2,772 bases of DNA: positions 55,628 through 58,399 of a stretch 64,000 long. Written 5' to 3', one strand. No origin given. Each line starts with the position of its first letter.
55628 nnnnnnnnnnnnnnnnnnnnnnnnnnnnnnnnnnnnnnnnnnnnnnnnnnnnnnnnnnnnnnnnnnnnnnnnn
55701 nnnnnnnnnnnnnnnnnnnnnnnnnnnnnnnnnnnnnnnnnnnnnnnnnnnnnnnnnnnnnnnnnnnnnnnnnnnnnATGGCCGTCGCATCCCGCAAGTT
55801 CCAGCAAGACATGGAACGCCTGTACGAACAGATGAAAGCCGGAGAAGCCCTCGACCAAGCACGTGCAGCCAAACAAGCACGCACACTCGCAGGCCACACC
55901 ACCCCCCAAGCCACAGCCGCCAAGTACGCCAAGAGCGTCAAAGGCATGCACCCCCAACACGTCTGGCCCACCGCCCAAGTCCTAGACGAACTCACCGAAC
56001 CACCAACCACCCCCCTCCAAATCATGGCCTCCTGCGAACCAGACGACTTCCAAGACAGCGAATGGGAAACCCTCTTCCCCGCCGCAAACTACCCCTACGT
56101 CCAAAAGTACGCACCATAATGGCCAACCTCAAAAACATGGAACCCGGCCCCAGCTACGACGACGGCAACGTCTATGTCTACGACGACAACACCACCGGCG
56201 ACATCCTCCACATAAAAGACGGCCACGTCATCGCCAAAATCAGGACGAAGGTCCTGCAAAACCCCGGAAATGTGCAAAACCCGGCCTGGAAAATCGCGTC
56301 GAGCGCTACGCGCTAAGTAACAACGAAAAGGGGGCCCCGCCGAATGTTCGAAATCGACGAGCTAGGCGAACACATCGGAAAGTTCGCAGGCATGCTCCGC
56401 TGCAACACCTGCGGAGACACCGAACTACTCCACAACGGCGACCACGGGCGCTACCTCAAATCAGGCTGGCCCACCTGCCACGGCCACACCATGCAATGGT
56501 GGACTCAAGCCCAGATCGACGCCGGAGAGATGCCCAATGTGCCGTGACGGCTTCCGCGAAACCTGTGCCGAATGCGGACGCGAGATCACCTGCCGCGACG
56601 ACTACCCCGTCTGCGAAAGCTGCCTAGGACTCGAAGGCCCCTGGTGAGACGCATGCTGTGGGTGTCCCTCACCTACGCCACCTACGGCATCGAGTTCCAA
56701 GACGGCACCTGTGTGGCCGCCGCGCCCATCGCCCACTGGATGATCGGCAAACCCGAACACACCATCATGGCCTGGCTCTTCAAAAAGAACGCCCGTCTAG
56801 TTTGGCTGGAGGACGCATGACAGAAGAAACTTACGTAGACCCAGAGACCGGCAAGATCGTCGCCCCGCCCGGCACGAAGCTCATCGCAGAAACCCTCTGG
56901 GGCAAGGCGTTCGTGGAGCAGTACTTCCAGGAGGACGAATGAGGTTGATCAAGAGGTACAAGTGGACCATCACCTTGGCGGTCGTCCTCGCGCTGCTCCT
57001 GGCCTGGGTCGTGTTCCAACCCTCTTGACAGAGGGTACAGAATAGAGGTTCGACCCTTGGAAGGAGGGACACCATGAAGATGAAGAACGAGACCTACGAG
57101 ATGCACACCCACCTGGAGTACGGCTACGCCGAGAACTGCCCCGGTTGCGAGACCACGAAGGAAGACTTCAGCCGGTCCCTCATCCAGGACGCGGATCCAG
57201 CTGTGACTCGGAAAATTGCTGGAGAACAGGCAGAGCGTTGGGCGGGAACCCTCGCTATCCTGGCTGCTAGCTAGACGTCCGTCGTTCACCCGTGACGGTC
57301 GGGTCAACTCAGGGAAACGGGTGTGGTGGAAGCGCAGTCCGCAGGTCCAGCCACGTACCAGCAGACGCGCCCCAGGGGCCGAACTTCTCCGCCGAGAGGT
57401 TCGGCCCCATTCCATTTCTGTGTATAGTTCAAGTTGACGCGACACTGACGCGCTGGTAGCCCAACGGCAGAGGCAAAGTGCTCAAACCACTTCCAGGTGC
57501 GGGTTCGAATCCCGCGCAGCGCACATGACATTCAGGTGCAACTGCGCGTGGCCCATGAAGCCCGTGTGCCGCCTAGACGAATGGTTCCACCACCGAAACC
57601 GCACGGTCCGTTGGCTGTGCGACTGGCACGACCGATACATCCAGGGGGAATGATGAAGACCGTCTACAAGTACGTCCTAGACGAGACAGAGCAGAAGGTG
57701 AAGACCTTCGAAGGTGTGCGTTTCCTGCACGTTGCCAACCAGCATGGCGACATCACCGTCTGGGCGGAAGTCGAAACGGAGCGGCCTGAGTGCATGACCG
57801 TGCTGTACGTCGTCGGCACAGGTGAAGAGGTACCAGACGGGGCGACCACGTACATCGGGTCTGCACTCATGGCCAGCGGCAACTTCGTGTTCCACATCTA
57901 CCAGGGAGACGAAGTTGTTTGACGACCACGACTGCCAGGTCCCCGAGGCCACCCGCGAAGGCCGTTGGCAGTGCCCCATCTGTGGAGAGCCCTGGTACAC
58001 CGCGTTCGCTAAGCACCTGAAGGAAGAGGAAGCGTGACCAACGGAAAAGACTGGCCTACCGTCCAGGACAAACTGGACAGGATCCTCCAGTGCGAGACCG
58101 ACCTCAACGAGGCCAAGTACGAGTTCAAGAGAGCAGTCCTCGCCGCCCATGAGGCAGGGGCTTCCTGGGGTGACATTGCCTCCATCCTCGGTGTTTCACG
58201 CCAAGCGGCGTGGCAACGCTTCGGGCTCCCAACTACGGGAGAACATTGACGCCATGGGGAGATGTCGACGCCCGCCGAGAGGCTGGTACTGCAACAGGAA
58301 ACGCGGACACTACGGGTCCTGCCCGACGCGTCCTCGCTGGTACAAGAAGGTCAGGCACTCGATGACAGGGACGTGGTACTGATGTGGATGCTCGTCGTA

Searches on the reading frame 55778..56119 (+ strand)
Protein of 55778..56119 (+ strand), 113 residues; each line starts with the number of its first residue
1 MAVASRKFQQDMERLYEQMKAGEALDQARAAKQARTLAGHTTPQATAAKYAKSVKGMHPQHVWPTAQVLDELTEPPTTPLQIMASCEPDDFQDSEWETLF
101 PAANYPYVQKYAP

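Call 116: search_protein_families(library=pfam, proteins=[window:55778-56119:+], max_evalue=0.05)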
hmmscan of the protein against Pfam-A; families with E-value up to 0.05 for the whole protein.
window:55778-56119:+ (113 aa): 2 families
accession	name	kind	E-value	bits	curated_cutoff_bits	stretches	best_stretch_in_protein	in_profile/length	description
PF00772.26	DnaB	-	0.017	15.6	23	0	6-55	53-102/103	DnaB-like helicase N terminal domain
PF24827.1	AstE_AspA_cat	-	0.039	13.9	25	0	2-46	50-94/192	Succinylglutamate desuccinylase/Aspartoacylase catalytic domain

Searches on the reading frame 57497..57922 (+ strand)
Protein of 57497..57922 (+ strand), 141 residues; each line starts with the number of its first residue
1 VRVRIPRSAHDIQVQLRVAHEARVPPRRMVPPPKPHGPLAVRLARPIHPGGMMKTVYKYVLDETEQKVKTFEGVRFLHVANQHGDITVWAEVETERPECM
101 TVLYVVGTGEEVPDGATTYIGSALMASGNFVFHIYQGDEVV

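Call 116: search_protein_families(library=pfam, proteins=[window:57497-57922:+], max_evalue=0.05)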
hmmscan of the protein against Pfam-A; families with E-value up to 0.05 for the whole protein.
window:57497-57922:+ (141 aa): 1 family
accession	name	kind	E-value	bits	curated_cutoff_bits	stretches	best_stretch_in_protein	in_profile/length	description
PF24043.1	DUF7352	-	2.6e-23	82.5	27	1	53-137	2-89/97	Domain of unknown function (DUF7352)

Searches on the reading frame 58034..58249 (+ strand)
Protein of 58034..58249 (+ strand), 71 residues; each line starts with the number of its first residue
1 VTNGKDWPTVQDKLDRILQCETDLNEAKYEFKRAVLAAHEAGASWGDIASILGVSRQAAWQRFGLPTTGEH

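Call 116: search_protein_families(library=pfam, proteins=[window:58034-58249:+], max_evalue=0.05)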
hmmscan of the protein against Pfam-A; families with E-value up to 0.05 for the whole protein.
window:58034-58249:+ (71 aa): 6 families
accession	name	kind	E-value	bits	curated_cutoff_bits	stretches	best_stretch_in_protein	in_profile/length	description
PF13384.12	HTH_23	-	0.00039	20.6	24.6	1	34-61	10-36/50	Homeodomain-like domain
PF13518.12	HTH_28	-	0.007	16.9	25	1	33-58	4-28/52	Helix-turn-helix domain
PF13404.12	HTH_AsnC-type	-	0.01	16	27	1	41-62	16-37/42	AsnC-type helix-turn-helix domain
PF08279.18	HTH_11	-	0.012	15.9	25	1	36-61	9-34/55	HTH domain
PF19889.5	DUF6362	-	0.024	15.4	31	1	14-63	43-91/98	Domain of unknown function (DUF6362)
PF08281.18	Sigma70_r4_2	-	0.031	14.4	25.7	1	33-62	17-46/54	Sigma-70, region 4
